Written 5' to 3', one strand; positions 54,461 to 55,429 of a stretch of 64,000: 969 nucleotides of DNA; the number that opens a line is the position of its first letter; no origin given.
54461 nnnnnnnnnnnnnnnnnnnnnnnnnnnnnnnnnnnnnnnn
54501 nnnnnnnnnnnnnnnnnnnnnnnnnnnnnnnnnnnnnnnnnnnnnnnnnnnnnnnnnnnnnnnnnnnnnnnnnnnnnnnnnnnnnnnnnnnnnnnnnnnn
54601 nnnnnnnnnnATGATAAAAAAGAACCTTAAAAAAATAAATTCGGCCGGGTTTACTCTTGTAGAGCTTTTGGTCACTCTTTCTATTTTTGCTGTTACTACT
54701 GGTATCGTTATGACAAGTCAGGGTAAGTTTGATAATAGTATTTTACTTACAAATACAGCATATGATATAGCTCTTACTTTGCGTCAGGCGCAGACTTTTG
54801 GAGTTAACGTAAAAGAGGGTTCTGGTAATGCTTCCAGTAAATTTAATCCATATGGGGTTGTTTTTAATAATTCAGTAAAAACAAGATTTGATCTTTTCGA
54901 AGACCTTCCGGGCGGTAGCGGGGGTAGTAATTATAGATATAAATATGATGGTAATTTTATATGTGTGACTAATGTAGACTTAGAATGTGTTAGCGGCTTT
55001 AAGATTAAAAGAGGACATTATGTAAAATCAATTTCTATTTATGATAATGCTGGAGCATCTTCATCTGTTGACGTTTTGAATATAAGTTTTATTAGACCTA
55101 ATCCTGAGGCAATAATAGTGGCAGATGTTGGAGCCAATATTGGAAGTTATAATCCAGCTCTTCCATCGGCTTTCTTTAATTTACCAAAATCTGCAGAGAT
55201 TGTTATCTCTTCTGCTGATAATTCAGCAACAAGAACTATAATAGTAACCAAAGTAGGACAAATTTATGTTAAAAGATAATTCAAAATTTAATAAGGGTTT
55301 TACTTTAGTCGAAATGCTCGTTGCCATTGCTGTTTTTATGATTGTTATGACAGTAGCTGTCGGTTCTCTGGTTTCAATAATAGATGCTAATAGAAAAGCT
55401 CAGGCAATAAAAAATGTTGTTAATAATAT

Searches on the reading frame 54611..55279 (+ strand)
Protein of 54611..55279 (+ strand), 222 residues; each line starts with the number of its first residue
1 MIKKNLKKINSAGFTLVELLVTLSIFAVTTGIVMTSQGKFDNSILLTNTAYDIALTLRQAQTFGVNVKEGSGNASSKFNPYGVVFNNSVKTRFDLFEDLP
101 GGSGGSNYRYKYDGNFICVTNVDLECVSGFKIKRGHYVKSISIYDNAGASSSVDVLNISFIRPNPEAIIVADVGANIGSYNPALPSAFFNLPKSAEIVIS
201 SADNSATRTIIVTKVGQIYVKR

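Call 52: search_protein_families(library=pfam, proteins=[window:54611-55279:+], max_evalue=0.01)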
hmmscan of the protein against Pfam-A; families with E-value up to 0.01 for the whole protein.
window:54611-55279:+ (222 aa): 1 family
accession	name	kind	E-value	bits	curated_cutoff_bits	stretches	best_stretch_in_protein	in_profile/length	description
PF07963.17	N_methyl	-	1.1e-06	28.4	21.2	1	10-33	3-26/27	Prokaryotic N-terminal methylation motif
